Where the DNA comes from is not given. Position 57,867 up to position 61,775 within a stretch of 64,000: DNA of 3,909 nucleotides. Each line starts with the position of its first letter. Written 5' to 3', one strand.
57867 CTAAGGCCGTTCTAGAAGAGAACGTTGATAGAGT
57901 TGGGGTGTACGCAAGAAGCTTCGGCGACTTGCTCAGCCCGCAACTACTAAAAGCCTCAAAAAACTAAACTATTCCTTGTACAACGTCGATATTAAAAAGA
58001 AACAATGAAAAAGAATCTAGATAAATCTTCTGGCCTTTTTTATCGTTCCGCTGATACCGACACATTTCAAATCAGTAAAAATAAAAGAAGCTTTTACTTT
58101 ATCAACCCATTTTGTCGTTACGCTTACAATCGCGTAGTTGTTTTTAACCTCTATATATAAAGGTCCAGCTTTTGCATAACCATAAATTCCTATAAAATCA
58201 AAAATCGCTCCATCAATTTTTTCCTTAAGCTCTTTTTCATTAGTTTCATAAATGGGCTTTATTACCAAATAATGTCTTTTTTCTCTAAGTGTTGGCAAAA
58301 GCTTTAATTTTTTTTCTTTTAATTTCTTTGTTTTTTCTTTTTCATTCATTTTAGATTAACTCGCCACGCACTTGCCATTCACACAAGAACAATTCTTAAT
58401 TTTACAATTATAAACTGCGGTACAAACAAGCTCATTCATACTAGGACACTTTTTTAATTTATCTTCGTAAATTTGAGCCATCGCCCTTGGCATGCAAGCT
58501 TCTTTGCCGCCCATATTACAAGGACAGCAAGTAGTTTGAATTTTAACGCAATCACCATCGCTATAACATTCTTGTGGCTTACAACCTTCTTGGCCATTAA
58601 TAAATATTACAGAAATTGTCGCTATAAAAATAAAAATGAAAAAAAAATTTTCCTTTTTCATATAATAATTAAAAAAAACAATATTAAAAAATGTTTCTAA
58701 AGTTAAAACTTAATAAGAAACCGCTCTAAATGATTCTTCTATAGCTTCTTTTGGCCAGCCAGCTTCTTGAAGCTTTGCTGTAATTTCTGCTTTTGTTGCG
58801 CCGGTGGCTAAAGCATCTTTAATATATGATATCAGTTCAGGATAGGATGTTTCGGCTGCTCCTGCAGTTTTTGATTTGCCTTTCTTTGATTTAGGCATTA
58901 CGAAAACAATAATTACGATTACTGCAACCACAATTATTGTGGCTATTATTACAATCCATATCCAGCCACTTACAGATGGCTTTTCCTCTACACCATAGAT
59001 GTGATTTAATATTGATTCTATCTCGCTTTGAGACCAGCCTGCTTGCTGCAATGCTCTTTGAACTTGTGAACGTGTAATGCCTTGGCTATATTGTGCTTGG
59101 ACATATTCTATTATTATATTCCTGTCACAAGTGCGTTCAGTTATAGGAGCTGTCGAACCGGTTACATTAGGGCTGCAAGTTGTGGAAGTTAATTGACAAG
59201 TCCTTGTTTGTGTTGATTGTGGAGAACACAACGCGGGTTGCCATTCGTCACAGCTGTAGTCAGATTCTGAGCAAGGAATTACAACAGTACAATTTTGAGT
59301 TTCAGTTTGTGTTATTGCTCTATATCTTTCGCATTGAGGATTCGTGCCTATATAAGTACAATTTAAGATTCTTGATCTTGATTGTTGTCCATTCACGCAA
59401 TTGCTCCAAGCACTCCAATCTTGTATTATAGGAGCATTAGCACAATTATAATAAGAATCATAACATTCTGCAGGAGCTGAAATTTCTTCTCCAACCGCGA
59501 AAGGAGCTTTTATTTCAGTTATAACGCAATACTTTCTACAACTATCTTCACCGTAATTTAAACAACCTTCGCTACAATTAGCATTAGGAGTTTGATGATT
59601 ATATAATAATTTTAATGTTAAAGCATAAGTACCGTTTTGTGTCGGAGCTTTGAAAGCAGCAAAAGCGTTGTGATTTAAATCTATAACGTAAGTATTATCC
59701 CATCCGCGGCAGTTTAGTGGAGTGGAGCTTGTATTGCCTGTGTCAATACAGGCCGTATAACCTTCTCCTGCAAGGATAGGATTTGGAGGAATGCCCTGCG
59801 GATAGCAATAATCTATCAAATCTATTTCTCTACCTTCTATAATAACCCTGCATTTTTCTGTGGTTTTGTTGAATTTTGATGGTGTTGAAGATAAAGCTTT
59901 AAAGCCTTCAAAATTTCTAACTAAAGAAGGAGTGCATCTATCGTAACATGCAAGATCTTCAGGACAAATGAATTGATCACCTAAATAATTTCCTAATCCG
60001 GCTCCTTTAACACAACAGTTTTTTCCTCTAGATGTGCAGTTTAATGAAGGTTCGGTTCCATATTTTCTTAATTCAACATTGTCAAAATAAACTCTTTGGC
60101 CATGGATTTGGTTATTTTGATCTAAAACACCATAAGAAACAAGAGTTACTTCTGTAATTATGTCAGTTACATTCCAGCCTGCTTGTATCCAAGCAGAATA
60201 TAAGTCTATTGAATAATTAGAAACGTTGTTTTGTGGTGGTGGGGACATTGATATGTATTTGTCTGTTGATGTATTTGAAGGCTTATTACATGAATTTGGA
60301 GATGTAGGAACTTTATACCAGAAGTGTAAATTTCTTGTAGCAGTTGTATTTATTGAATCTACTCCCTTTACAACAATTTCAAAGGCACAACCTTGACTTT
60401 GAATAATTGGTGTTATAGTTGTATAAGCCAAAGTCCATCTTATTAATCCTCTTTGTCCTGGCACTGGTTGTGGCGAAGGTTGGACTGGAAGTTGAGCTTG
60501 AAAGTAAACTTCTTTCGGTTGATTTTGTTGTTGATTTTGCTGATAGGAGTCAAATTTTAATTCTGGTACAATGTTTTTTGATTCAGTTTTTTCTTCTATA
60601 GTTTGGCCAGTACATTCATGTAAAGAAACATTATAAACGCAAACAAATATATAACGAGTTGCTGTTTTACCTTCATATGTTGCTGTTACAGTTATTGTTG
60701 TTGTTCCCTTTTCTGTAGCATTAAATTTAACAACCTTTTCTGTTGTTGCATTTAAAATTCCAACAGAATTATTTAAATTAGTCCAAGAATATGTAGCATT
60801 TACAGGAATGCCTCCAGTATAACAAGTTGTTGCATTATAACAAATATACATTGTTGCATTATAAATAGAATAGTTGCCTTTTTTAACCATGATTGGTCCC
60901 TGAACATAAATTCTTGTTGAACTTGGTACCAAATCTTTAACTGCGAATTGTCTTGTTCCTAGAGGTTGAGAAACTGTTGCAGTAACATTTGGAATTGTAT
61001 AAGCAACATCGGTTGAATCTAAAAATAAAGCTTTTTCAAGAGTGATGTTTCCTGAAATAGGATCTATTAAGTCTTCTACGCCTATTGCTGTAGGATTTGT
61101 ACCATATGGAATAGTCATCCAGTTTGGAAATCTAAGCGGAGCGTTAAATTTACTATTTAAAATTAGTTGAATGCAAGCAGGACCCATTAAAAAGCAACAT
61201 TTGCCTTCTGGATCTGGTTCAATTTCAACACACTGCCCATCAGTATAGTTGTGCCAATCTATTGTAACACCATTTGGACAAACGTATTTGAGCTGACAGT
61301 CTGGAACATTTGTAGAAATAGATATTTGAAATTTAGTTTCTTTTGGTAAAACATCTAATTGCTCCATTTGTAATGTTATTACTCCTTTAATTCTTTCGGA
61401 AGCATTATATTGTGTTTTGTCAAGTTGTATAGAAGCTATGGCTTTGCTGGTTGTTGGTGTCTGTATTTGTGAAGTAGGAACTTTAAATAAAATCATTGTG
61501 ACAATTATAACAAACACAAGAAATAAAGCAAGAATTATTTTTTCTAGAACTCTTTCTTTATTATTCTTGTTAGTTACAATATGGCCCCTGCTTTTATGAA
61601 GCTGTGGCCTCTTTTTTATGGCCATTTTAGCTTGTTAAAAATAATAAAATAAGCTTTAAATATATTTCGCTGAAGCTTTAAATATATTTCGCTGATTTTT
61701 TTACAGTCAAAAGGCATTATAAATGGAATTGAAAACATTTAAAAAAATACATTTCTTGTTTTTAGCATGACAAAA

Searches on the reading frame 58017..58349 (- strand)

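Call 32: search_protein_families(library=pfam, proteins=[window:58017-58349:-], max_evalue=0.01)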
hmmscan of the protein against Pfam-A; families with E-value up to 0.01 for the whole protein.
window:58017-58349:- (110 aa): 1 family
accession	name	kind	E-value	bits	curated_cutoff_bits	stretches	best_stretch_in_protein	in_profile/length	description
PF01900.24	RNase_P_Rpp14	-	1.3e-06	28.9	23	1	27-109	2-102/104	Rpp14/Pop5 family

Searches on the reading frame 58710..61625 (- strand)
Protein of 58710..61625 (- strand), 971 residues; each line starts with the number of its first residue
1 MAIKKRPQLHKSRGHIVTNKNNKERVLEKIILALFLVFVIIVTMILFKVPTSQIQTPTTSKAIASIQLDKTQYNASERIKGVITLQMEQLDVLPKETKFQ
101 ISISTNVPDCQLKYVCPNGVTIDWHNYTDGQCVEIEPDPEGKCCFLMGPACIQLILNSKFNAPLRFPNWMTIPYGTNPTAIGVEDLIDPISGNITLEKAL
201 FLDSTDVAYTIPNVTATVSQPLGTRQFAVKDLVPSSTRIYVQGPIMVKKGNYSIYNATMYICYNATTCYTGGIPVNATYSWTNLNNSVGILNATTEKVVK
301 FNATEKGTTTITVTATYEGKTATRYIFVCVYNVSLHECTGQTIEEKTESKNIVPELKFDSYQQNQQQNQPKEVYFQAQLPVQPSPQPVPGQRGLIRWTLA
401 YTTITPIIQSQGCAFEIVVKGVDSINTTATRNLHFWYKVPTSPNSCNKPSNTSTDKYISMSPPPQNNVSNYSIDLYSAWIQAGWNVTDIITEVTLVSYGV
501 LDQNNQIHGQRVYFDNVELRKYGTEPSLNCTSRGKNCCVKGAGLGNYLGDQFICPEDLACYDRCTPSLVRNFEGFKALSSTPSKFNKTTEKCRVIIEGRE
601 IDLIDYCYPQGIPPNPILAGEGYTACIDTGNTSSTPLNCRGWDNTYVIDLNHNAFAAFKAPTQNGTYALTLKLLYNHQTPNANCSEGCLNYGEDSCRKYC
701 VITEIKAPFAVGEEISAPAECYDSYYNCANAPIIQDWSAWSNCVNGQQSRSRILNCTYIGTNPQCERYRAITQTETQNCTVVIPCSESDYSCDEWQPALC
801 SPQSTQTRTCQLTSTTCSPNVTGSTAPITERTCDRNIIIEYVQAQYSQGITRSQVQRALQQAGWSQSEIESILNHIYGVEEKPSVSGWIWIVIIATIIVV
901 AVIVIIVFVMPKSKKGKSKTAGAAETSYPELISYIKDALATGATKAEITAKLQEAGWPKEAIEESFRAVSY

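Call 32: search_protein_families(library=pfam, proteins=[window:58710-61625:-], max_evalue=0.01)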
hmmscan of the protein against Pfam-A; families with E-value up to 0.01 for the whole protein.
window:58710-61625:- (971 aa): 1 family
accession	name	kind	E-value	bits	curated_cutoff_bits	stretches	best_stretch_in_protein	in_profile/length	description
PF21982.2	RecX_HTH1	-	0.00063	20.1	26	0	944-964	15-35/40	RecX, first three-helix domain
